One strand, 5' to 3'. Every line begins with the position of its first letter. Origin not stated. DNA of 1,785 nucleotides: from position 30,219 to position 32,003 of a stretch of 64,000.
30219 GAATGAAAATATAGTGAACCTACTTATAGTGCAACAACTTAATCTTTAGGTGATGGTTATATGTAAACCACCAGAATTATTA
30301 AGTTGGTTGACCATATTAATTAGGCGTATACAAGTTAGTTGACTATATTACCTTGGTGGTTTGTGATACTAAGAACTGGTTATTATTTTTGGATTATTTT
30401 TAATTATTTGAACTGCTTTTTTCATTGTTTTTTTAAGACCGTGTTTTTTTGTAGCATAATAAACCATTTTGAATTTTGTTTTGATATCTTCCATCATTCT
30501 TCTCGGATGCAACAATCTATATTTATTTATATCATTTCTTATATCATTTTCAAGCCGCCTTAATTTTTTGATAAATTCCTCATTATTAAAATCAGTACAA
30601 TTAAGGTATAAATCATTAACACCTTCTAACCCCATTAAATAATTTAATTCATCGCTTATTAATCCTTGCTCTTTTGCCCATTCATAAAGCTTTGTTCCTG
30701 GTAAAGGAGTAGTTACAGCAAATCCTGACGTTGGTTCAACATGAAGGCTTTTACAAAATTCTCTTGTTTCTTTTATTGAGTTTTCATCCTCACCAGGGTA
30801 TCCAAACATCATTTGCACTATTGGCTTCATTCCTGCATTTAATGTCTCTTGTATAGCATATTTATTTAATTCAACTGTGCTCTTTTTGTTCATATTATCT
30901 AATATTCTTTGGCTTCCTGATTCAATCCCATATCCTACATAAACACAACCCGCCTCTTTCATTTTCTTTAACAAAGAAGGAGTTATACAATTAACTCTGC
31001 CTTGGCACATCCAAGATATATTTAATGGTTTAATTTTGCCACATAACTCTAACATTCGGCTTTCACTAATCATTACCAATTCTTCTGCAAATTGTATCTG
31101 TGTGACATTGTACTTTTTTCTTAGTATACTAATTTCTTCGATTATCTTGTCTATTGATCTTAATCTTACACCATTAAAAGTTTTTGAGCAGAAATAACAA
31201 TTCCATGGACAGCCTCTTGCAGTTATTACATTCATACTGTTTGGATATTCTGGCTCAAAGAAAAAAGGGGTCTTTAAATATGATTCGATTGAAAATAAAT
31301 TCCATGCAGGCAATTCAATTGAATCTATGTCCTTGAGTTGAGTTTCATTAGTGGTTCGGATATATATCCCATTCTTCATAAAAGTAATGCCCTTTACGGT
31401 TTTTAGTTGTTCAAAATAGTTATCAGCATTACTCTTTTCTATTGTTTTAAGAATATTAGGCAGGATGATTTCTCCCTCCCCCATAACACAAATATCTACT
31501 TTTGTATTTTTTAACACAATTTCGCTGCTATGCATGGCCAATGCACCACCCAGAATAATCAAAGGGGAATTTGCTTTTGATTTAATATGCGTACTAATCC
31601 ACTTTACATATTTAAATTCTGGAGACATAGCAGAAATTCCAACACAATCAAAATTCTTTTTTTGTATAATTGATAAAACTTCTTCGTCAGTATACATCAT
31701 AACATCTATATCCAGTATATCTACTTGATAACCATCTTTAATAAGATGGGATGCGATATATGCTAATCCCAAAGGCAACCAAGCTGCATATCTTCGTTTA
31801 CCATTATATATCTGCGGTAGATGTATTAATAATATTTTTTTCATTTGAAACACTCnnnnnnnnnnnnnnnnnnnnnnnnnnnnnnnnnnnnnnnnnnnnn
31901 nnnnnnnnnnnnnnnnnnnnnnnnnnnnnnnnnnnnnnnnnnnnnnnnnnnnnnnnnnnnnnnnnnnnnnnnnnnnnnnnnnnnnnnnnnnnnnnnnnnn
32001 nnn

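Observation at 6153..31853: Three B12-binding radical SAM enzymes plus four SAM methyltransferases distributed through one glycan island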

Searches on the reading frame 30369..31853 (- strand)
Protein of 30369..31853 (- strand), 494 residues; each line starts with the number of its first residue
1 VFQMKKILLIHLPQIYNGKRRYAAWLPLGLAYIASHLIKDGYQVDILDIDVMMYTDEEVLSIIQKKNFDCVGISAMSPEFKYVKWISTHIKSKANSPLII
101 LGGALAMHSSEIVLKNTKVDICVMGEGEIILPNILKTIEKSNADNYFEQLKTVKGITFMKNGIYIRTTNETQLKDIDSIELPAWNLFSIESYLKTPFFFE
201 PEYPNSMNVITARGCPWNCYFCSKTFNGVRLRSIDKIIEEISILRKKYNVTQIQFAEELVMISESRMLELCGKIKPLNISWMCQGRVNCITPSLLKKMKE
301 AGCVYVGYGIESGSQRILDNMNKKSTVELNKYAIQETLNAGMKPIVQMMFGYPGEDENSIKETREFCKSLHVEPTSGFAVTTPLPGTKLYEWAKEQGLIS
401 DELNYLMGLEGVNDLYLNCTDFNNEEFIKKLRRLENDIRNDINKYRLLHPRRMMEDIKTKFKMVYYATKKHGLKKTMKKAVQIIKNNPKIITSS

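Call 3: search_protein_families(library=pfam, proteins=[window:30369-31853:-], max_evalue=0.001)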
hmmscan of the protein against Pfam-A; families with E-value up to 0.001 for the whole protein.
window:30369-31853:- (494 aa): 3 families
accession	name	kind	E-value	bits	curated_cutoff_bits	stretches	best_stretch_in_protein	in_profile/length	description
PF04055.27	Radical_SAM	-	1.9e-20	74.1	29.5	1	209-367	1-166/166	Radical SAM superfamily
PF02310.24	B12-binding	-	5.2e-18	65.5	32.1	1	24-134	11-120/121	B12 binding domain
PF19864.5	Radical_SAM_N2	-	1.5e-05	24.9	29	1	93-146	83-133/151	Radical SAM proteins, N-terminal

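Call 6: search_protein_families(library=ncbifam, proteins=[window:30369-31853:-], max_evalue=0.001)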
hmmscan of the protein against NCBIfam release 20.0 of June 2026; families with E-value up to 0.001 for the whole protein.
window:30369-31853:- (494 aa): 27 families (the best 25 are shown)
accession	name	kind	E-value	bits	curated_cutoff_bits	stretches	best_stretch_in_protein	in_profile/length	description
TIGR02026.1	BchE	equivalog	8.1e-50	170.1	481.35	1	6-405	1-399/497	magnesium-protoporphyrin IX monomethyl ester anaerobic oxidative cyclase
TIGR03471.1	HpnJ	equivalog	1.1e-44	153.1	577.6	1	23-434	30-428/472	hopanoid biosynthesis associated radical SAM protein HpnJ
NF050148.1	rSAM_ApyD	equivalog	3.2e-42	144.8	750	1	58-392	65-392/645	RiPP biosynthesis radical SAM protein ApyD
NF038361.1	rSAM_Sden_1168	equivalog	2.4e-39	135.3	575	1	6-402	64-482/560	Sden_1168 family B12-binding radical SAM P-methyltransferase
TIGR04479.1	bcpD_PhpK_rSAM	subfamily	2.5e-35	121.8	600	1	27-369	72-408/504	PhpK family radical SAM P-methyltransferase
TIGR04072.2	rSAM_ladder_B12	equivalog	2.2e-32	112.3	360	1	26-406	17-385/443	lipid biosynthesis B12-binding/radical SAM protein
TIGR04014.1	B12_SAM_MJ_0865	equivalog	1e-30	106.9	360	1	91-395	62-360/434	methyl-coenzyme M reductase glutamine C-methyltransferase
TIGR04013.1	B12_SAM_MJ_1487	hypoth_equivalog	1.1e-30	106.8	251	2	57-253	32-200/382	TIGR04013 family B12-binding domain/radical SAM domain-containing protein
TIGR03975.1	rSAM_ocin_1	subfamily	2.3e-26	92.4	281.85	1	58-377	119-438/606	RiPP maturation radical SAM C-methyltransferase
TIGR04385.1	B12_rSAM_cofa1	equivalog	2.5e-24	86.3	450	1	25-406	18-407/438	B12 lower ligand biosynthesis radical SAM protein BzaD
TIGR04367.1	HpnR_B12_rSAM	equivalog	8.8e-23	80.6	650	1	6-391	2-371/490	hopanoid C-3 methylase HpnR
TIGR04295.1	B12_rSAM_oligo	hypoth_equivalog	1.9e-22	79.5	400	1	15-390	15-381/422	TIGR04295 family B12-binding domain-containing radical SAM protein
NF033070.1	rSAM_AprD4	equivalog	2.4e-22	79.5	500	1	148-412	143-409/456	AprD4 family radical SAM diol-dehydratase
NF033712.0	B12_rSAM_KedN5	subfamily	2.1e-17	62.6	700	1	27-358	17-358/624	KedN5 family methylcobalamin-dependent radical SAM C-methyltransferase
NF045585.1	rSAM_slr0320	equivalog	8.2e-17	60.9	775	1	92-405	135-449/511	photosystem II high light acclimation radical SAM protein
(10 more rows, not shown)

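Call 13: search_solved_structures(query=window:30369-31853:-, max_evalue=0.001)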
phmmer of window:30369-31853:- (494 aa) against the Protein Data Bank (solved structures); distinct sequences matched with E-value up to 0.001: 5.
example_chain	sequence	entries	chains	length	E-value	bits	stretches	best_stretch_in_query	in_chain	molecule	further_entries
6fd2_B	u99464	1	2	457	5.3e-19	71.3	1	194-405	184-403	Putative apramycin biosynthetic oxidoreductase 4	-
9ccb_A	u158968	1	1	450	8.6e-18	67.3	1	206-394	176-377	Radical SAM core domain-containing protein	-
9n1b_A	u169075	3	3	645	1.4e-07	33.7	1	58-362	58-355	Radical SAM protein | Radical SAM enzyme CysS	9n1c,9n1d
2qgq_A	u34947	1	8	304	5e-06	28.5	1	211-380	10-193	Protein TM_1862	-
4jc0_A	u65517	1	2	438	9.5e-06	27.6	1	211-380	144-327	Ribosomal protein S12 methylthiotransferase RimO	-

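Call 26: find_homologous_proteins(query=window:30369-31853:-, max_evalue=1e-10)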
Query window:30369-31853:- (494 aa): 1997 proteins with E <= 1e-10 among 8000 candidates; the best 120 are listed.
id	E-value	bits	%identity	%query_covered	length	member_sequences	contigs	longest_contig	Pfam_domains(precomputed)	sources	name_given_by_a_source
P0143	0.0e+0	1119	100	99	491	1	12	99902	PF04055.28,PF19864.6,PF02310.25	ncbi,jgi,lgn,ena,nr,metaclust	ncbi:cobalamin-dependent protein [Candidatus Woesearchaeota archaeon]|nr:cobalamin-dependent protein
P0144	1.1e-217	741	64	99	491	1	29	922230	PF04055.28,PF02310.25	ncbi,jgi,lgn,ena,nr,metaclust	ncbi:B12-binding domain-containing radical SAM protein [Candidatus Woesearchaeota archaeon]|jgi:anae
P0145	4.1e-214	730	64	99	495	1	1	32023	PF04055.28,PF02310.25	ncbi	ncbi:MAG: radical SAM protein [Candidatus Woesearchaeota archaeon]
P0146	1.0e-136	474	46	98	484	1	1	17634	PF04055.28,PF02310.25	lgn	-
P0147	1.6e-136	474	49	98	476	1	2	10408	PF04055.28,PF02310.25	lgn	-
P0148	4.8e-135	469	47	99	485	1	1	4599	PF04055.28,PF19864.6,PF02310.25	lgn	-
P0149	2.0e-134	467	46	98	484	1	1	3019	PF04055.28,PF02310.25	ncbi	-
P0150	3.1e-130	453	47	99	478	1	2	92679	PF04055.28,PF02310.25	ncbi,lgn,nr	ncbi:MAG: radical SAM protein [Nanoarchaeota archaeon]|nr:B12-binding domain-containing radical SAM 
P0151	4.5e-126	439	46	97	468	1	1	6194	PF04055.28,PF02310.25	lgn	-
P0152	5.4e-124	432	43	98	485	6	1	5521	PF04055.28,PF02310.25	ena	-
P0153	7.9e-124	432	45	97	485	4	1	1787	PF04055.28,PF02310.25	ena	-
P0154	1.3e-123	431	45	98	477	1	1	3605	PF04055.28,PF02310.25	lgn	-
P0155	1.5e-123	431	45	98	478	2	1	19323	PF04055.28,PF02310.25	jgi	-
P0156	5.5e-122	426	45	97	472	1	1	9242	PF04055.28,PF02310.25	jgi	-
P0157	6.1e-122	426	46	96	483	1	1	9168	PF04055.28,PF02310.25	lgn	-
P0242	2.9e-104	367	42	97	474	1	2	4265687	PF04055.28,PF02310.25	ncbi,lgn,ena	-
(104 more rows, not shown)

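Call 28: find_encoding_contigs(protein=P0144, flank=10000, max_places=2)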
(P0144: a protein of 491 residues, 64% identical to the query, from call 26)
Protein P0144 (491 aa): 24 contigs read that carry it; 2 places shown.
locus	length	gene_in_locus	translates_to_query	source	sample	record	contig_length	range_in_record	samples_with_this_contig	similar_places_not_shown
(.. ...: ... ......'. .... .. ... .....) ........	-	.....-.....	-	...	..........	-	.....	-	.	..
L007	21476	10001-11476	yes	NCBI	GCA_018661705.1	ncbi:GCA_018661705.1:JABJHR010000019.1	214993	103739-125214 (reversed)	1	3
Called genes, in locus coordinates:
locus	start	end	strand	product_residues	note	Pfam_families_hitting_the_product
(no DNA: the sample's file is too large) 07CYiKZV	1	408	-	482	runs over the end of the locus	PF02310:B12-binding, PF04055:Radical_SAM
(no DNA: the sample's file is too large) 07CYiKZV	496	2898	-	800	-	PF04055:Radical_SAM, PF00248:Aldo_ket_red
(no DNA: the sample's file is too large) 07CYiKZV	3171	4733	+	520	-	PF01943:Polysacc_synt, PF03023:MurJ, PF13440:Polysacc_synt_3, PF01554:MatE (weak)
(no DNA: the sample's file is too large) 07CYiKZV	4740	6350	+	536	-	PF02350:Epimerase_2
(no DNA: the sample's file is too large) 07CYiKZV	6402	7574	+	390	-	PF02348:CTP_transf_3, PF08282:Hydrolase_3 (faint)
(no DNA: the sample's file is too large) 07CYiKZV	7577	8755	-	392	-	PF08241:Methyltransf_11 (faint), PF08242:Methyltransf_12 (faint), PF13649:Methyltransf_25 (faint)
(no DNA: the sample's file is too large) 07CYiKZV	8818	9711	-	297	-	PF03102:NeuB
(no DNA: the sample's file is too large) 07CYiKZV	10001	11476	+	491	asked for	PF02310:B12-binding, PF04055:Radical_SAM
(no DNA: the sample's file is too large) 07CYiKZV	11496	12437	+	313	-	PF05368:NmrA (faint), PF01073:3Beta_HSD, PF01370:Epimerase, PF02719:Polysacc_synt_2, PF04321:RmlD_sub_bind, PF13460:NAD_binding_10, PF16363:GDP_Man_Dehyd, PF07993:NAD_binding_4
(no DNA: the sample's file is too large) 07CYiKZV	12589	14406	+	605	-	PF13231:PMT_2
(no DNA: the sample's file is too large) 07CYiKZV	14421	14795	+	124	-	PF05523:FdtA, PF14667:Polysacc_synt_C, PF07883:Cupin_2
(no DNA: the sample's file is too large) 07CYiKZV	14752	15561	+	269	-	PF13641:Glyco_tranf_2_3, PF00535:Glycos_transf_2, PF10111:Glyco_tranf_2_2 (weak)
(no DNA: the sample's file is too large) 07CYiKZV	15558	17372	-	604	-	-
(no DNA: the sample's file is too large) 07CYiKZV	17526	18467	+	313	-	PF03706:LPG_synthase_TM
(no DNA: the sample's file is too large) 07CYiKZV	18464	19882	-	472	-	PF02310:B12-binding, PF04055:Radical_SAM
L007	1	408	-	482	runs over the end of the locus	PF02310:B12-binding, PF04055:Radical_SAM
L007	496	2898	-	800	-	PF04055:Radical_SAM, PF00248:Aldo_ket_red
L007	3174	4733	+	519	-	PF01943:Polysacc_synt, PF03023:MurJ, PF13440:Polysacc_synt_3, PF01554:MatE (weak)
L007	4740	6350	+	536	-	PF02350:Epimerase_2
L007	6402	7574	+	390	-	PF02348:CTP_transf_3, PF08282:Hydrolase_3 (faint)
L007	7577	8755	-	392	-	PF08241:Methyltransf_11 (faint), PF08242:Methyltransf_12 (faint), PF13649:Methyltransf_25 (faint)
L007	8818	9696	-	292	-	PF03102:NeuB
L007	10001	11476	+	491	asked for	PF02310:B12-binding, PF04055:Radical_SAM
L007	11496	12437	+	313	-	PF05368:NmrA (faint), PF01073:3Beta_HSD, PF01370:Epimerase, PF02719:Polysacc_synt_2, PF04321:RmlD_sub_bind, PF13460:NAD_binding_10, PF16363:GDP_Man_Dehyd, PF07993:NAD_binding_4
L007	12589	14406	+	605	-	PF13231:PMT_2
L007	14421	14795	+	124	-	PF05523:FdtA, PF14667:Polysacc_synt_C, PF07883:Cupin_2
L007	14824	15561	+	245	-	PF00535:Glycos_transf_2, PF10111:Glyco_tranf_2_2 (weak), PF13641:Glyco_tranf_2_3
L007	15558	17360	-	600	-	-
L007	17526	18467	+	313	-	PF03706:LPG_synthase_TM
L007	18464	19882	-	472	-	PF02310:B12-binding, PF04055:Radical_SAM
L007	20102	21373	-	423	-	PF03446:NAD_binding_2 (weak), PF03721:UDPG_MGDP_dh_N, PF00984:UDPG_MGDP_dh, PF03720:UDPG_MGDP_dh_C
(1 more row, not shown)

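Call 29: find_encoding_contigs(protein=P0150, flank=10000, max_places=1)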
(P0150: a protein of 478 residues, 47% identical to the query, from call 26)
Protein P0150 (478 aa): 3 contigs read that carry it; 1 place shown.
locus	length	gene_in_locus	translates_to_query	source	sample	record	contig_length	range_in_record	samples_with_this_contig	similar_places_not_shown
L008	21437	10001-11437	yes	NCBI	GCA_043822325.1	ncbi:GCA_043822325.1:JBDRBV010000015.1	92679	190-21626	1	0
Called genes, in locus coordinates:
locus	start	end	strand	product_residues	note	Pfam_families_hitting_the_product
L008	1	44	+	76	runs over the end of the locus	?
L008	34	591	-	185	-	PF05219:DREV, PF13489:Methyltransf_23, PF13847:Methyltransf_31, PF08241:Methyltransf_11, PF08242:Methyltransf_12, PF13649:Methyltransf_25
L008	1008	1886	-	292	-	PF00535:Glycos_transf_2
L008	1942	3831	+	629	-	-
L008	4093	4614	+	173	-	PF01408:GFO_IDH_MocA, PF13561:adh_short_C2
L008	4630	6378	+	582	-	PF13489:Methyltransf_23, PF03848:TehB, PF08241:Methyltransf_11, PF08242:Methyltransf_12, PF13649:Methyltransf_25, PF13847:Methyltransf_31, PF03102:NeuB, PF08666:SAF, +2 more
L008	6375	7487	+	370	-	PF02350:Epimerase_2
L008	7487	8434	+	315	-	PF01041:DegT_DnrJ_EryC1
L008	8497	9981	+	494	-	PF01943:Polysacc_synt, PF13440:Polysacc_synt_3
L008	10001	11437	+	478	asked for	PF02310:B12-binding, PF04055:Radical_SAM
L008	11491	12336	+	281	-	PF13489:Methyltransf_23 (faint), PF08241:Methyltransf_11, PF13649:Methyltransf_25 (weak), PF01209:Ubie_methyltran (weak)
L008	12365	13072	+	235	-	PF02348:CTP_transf_3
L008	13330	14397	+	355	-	PF13480:Acetyltransf_6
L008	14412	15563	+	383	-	PF01041:DegT_DnrJ_EryC1, PF00155:Aminotran_1_2, PF01212:Beta_elim_lyase (weak)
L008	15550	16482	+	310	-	PF01209:Ubie_methyltran, PF02353:CMAS, PF13489:Methyltransf_23, PF05175:MTS, PF13847:Methyltransf_31, PF08241:Methyltransf_11, PF08242:Methyltransf_12, PF13649:Methyltransf_25, +3 more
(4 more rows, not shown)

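Call 30: find_encoding_contigs(protein=P0242, flank=10000, max_places=1)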
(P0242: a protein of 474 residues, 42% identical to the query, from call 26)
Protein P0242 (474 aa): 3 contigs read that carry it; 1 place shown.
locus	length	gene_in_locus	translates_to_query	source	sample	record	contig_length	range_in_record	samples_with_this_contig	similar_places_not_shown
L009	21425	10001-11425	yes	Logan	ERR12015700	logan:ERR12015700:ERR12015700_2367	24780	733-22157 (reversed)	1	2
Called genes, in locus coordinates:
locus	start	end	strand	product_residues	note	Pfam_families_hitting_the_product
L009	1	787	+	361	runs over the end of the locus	PF01370:Epimerase, PF04321:RmlD_sub_bind, PF16363:GDP_Man_Dehyd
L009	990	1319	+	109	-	PF12802:MarR_2 (weak), PF01047:MarR (weak), PF13412:HTH_24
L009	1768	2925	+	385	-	PF01041:DegT_DnrJ_EryC1, PF00155:Aminotran_1_2 (weak)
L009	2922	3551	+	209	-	PF17836:PglD_N, PF25087:GMPPB_C (faint), PF00132:Hexapep (weak), PF25084:LbH_EIF2B, PF00132:Hexapep (weak), PF14602:Hexapep_2 (weak)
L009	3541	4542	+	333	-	PF03102:NeuB, PF08666:SAF (weak)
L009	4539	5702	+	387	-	PF02350:Epimerase_2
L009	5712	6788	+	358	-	PF00571:CBS (faint), PF00483:NTP_transferase, PF12804:NTP_transf_3 (weak)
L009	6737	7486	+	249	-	PF02348:CTP_transf_3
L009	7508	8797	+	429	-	-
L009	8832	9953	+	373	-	PF13439:Glyco_transf_4, PF00534:Glycos_transf_1, PF13692:Glyco_trans_1_4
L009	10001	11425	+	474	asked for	PF02310:B12-binding, PF04055:Radical_SAM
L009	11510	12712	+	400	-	PF08421:Methyltransf_13, PF13489:Methyltransf_23, PF08242:Methyltransf_12 (weak), PF08484:Methyltransf_14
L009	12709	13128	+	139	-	PF00293:NUDIX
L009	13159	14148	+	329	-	PF01370:Epimerase, PF16363:GDP_Man_Dehyd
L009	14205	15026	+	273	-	PF01209:Ubie_methyltran, PF13489:Methyltransf_23, PF13847:Methyltransf_31, PF08241:Methyltransf_11, PF08242:Methyltransf_12 (faint), PF13649:Methyltransf_25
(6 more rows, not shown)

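Call 33: find_related_loci(query=A1, collection=genome_contigs, flank=10000)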
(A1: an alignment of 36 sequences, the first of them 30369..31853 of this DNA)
Query A1 (494 aa) in genome_contigs; peptide patterns used: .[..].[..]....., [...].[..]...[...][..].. (x = any residue, [..] = any of these).
599 stretches matched a pattern (row limit reached: there are more); 563 encode a relative of the query (tblastn E <= 1e-3); the best 80 are kept; 80 distinct loci.
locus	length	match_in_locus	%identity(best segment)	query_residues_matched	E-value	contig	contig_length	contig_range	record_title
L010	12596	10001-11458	64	5-494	0e+0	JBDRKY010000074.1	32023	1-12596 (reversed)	MAG: Candidatus Woesearchaeota archaeon isolate MEGAHIT-group-1.746 k141_7521640, whole genome shotgun sequence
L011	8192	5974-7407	48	6-488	2e-147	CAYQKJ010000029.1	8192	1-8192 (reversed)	MAG TPA_asm: uncultured Methanosarcinales archaeon isolate SRP098346_co1_64 genome assembly, contig: NODE_11849_length_8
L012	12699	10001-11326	37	6-450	4e-105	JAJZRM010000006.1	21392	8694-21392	MAG: Deltaproteobacteria bacterium isolate SKS1.bin8 NODE_4354_length_21392_cov_1.244674, whole genome shotgun sequence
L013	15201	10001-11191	43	6-411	5e-103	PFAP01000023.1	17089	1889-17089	MAG: Candidatus Falkowbacteria bacterium CG10_big_fil_rev_8_21_14_0_10_39_11 CG10_8_21_14_0.10_scaffold_3100_c, whole ge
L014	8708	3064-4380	40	19-457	4e-98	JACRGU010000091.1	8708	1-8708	MAG: Nitrospirae bacterium isolate NC_groundwater_1759_Pr3_B-0.1um_42_15 SR-2_scaffold_141_1454519, whole genome shotgun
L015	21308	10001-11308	38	4-437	2e-93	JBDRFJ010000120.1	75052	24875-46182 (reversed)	MAG: Pseudomonadota bacterium isolate MEGAHIT-group-1.368 k141_7349727, whole genome shotgun sequence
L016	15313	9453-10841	37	6-479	8e-89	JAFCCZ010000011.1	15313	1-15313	MAG: Candidatus Iainarchaeum archaeon isolate Meg19_1012_Bin_199 Meg19_1012_Bin_199_scaffold_10846, whole genome shotgun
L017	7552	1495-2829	37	7-450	6e-88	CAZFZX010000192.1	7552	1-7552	MAG TPA_asm: uncultured Enterobacteriaceae bacterium isolate SRP308112_co1_420 genome assembly, contig: NODE_19092_lengt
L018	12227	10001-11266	37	6-425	2e-87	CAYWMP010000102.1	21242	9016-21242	MAG TPA_asm: uncultured Desulfobacteraceae bacterium isolate SRP167671_co1_137 genome assembly, contig: NODE_2863_length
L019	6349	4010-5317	37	6-438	2e-86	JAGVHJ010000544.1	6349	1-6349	MAG: Desulfobacterales bacterium isolate DeMMO2_31 c_000000024435, whole genome shotgun sequence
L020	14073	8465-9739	35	6-428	4e-86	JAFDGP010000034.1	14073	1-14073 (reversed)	MAG: Deltaproteobacteria bacterium isolate Meg22_1012_Bin_310 Meg22_1012_Bin_310_scaffold_13267, whole genome shotgun se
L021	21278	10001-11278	36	6-429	2e-85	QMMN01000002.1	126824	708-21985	MAG: Deltaproteobacteria bacterium isolate B60_G16 B60_Guay16_scaffold_00012, whole genome shotgun sequence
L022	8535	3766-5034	39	6-425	2e-85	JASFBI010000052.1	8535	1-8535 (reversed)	MAG: Desulfobacterales bacterium isolate GB_4872_bin16 NODE_1110_length_8535_cov_4.770519, whole genome shotgun sequence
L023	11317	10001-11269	38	6-429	4e-85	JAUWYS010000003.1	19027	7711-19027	MAG: bacterium isolate CSMAG_2716 CSMAG_2716_k141_934953_length_19027_cov_5.0000, whole genome shotgun sequence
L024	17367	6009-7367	36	2-457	4e-88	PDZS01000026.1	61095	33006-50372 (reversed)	MAG: Deltaproteobacteria bacterium YD0425bin51 scaffold26, whole genome shotgun sequence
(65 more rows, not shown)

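Call 50: search_dna_similar(query=window:30369-31853:-, collection=plasmids, mode=protein, max_rows=40, max_evalue=1e-10)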
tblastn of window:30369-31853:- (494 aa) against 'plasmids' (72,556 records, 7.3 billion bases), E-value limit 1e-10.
Records with a match: 106; places in all: 121; records where one place covers at least 80% of the query: 26.
Best place of each record, by identity: <60% 106.
By first word of the organism name: Streptomyces 19; Azospirillum 11; Mycetohabitans 9; Rhizobium 9; Sinorhizobium 5; Clostridium 4; Paraburkholderia 4; Pseudomonas 4; Sphingobium 4; Lawsonia 3; and 25 more.
By predicted mobility (MOB-suite, as given by PLSDB): non-mobilizable 68; mobilizable 23; conjugative 15.
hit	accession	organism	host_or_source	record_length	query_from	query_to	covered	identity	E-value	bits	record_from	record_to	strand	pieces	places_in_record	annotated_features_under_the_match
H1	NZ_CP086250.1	Clostridium estertheticum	single colony,beef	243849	7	398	79%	30.3%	9e-50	191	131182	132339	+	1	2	radical SAM protein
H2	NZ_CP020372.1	Candidatus Thiodictyon syntrophicum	meromictic lake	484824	6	391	78%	29.3%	1e-34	145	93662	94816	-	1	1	bchE: magnesium-protoporphyrin IX monomethyl ester anaerobic oxidative ...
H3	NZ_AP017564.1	Pseudanabaena sp. ABRG5-3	-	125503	6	405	81%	28.3%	8e-31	134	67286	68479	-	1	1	bchE: magnesium-protoporphyrin IX monomethyl ester anaerobic oxidative ...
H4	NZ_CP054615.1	Azospirillum oryzae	cell culture,soil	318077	26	406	77%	29.2%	1e-36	151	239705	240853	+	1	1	radical SAM protein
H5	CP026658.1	Deltaproteobacteria bacterium Smac51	cockroach,pure culture,hindgut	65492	9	455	90%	24.8%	9e-25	115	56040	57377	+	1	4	hypothetical protein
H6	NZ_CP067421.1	Skermanella sp. TT6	Homo sapiens,single cell,skin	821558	6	391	78%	28.4%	3e-35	147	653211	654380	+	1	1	bchE: magnesium-protoporphyrin IX monomethyl ester anaerobic oxidative ...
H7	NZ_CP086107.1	Skermanella mucosa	single cell,crude oil contaminated ...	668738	6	405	81%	27.3%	2e-34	145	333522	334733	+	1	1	bchE: magnesium-protoporphyrin IX monomethyl ester anaerobic oxidative ...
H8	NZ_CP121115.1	Roseinatronobacter sp. S2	cell culture,Alkaline Spring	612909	6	405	81%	27.2%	4e-33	141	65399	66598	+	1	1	bchE: magnesium-protoporphyrin IX monomethyl ester anaerobic oxidative ...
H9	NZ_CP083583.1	Kovacikia minuta CCNUW1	cell culture,fresh water lake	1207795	3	405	82%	26.9%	2e-31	135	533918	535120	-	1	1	record has no annotation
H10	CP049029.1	Rhodobacteraceae bacterium SC52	Apostichopus japonicus,pure ...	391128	6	405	81%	27.0%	4e-33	141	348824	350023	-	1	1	bchE: magnesium-protoporphyrin IX monomethyl ester anaerobic oxidative ...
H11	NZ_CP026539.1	Solidesulfovibrio carbinolicus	-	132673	25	407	78%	27.1%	5e-29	129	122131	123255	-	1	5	cobalamin-dependent protein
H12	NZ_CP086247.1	Clostridium sp. CF011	single colony,bovine feces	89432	6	395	79%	26.4%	6e-22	107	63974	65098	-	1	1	radical SAM protein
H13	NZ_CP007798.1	Azospirillum argentinense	Triticum aestivum L.,Root,wheat ...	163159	26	439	84%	24.6%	2e-35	148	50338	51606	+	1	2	cobalamin-dependent protein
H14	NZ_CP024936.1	Paraburkholderia graminis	soil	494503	16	431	84%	24.4%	2e-19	100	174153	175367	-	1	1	hpnJ: hopanoid biosynthesis associated radical SAM protein HpnJ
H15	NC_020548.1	Azoarcus sp. KH32C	-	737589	27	422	80%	25.5%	1e-26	121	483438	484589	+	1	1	radical SAM protein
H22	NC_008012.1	Lawsonia intracellularis PHE/MN1-00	Sus scrofa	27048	25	428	82%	24.4%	4e-28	126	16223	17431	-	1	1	radical SAM protein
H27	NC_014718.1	Mycetohabitans rhizoxinica HKI 454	-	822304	16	431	84%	23.5%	1e-17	94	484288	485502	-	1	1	hpnJ: hopanoid biosynthesis associated radical SAM protein HpnJ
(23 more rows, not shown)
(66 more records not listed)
